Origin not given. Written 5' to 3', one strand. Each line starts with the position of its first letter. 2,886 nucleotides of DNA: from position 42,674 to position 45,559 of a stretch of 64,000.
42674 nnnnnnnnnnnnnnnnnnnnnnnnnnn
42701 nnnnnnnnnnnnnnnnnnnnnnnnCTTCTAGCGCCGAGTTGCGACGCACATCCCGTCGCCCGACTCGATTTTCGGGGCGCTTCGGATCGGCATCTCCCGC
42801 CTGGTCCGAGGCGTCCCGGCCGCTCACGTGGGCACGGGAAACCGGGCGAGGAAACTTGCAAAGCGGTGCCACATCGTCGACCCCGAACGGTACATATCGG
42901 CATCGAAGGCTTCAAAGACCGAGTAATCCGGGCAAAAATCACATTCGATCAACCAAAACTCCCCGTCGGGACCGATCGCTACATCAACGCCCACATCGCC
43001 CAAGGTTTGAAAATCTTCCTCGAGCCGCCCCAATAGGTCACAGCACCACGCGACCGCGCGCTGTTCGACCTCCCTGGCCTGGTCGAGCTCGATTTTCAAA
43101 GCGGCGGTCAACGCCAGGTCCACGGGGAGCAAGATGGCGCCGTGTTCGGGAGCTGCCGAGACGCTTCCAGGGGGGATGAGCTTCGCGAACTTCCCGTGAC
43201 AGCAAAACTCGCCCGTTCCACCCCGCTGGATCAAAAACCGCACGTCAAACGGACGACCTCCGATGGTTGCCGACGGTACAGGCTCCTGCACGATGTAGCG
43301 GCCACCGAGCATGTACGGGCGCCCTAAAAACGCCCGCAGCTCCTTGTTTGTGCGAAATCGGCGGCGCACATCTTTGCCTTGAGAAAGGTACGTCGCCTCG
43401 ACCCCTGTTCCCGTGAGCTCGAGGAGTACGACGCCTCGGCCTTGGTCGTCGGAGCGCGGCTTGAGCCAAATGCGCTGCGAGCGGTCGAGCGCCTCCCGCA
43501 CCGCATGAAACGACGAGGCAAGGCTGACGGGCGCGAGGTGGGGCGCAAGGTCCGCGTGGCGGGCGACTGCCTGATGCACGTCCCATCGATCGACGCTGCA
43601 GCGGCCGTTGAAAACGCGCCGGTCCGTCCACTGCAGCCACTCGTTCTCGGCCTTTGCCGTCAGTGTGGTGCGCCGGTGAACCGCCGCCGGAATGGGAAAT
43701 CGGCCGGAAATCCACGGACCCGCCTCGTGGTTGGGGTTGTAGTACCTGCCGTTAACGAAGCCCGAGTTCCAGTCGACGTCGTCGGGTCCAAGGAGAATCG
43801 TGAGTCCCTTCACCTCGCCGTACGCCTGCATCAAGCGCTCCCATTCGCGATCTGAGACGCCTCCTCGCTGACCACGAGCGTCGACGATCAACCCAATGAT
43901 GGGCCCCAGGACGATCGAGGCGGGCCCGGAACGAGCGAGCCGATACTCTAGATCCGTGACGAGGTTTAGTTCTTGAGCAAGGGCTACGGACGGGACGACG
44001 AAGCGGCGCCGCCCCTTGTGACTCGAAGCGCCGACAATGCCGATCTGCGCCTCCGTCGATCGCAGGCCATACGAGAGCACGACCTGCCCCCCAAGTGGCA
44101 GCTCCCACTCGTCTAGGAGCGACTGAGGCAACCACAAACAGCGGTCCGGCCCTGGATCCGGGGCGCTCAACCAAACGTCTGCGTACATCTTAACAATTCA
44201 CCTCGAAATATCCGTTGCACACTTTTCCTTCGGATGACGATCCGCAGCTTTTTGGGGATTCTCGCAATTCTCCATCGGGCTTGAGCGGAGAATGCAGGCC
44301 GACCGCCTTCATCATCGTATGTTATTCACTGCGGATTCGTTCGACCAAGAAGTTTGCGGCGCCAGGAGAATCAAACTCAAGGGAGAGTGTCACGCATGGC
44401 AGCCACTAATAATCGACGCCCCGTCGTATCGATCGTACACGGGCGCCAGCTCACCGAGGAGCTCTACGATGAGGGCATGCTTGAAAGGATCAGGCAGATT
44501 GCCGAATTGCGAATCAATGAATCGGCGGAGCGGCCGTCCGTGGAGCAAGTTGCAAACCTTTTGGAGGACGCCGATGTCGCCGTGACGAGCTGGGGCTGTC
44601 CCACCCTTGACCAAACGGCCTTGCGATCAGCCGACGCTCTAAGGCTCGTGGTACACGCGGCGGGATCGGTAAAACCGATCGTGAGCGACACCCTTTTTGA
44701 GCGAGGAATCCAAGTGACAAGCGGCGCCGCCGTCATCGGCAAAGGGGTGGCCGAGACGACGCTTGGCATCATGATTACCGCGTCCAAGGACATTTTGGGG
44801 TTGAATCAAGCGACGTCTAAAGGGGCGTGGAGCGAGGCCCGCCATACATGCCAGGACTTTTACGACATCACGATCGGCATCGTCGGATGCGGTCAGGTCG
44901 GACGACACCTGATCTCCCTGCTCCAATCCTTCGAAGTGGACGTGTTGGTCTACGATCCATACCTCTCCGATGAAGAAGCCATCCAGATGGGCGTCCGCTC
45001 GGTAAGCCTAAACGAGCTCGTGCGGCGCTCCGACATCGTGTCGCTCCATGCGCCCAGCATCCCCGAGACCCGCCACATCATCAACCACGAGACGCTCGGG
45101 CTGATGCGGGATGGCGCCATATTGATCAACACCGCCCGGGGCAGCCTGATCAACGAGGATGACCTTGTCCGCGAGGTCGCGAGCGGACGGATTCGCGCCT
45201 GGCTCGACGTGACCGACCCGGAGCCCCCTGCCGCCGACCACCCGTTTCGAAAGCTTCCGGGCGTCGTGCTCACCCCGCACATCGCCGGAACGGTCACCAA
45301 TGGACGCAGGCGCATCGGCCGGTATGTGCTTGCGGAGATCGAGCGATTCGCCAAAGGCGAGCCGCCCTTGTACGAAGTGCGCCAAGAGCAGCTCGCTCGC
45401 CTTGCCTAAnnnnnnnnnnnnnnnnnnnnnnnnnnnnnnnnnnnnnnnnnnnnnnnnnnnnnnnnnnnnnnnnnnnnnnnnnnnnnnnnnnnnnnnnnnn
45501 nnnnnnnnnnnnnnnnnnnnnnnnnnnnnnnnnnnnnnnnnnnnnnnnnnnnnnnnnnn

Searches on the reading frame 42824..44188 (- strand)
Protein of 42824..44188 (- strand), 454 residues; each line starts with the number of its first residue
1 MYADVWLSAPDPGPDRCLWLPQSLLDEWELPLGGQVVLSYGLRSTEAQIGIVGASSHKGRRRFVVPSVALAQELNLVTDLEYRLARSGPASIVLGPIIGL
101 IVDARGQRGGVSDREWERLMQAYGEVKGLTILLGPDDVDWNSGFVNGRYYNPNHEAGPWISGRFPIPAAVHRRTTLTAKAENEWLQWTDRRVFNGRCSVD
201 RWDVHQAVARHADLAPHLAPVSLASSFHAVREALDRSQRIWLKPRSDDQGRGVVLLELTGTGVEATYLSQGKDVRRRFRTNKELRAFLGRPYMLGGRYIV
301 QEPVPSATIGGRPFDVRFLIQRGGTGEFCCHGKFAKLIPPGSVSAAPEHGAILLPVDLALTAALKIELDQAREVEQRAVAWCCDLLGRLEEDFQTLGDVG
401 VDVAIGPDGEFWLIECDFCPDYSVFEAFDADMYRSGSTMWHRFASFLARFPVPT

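Call 63: search_protein_families(library=pfam, proteins=[window:42824-44188:-], max_evalue=0.00001)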
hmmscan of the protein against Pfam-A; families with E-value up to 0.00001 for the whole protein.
window:42824-44188:- (454 aa): 1 family
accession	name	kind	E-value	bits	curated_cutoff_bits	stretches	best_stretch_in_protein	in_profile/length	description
PF14398.11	ATPgrasp_YheCD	-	2e-41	142.4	26.8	1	191-447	3-255/255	YheC/D like ATP-grasp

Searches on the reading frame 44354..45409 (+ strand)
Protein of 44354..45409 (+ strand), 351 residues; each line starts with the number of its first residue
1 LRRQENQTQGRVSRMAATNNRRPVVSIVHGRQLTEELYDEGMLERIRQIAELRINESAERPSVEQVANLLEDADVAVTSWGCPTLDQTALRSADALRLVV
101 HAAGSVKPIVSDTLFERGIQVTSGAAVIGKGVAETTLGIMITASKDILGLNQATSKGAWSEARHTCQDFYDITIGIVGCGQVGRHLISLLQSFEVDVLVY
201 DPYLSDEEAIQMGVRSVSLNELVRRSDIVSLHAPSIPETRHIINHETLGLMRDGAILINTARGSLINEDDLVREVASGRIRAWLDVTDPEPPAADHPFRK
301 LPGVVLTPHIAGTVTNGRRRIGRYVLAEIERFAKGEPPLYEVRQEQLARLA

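Call 63: search_protein_families(library=pfam, proteins=[window:44354-45409:+], max_evalue=0.00001)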
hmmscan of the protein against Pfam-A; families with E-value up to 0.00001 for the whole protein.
window:44354-45409:+ (351 aa): 2 families
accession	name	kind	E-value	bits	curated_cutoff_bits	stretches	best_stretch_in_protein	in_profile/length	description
PF02826.25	2-Hacid_dh_C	-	7.1e-55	185.6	25.1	1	138-311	2-178/178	D-isomer specific 2-hydroxyacid dehydrogenase, NAD binding domain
PF00389.36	2-Hacid_dh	-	7.8e-07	29.3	24.6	1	39-342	8-133/134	D-isomer specific 2-hydroxyacid dehydrogenase, catalytic domain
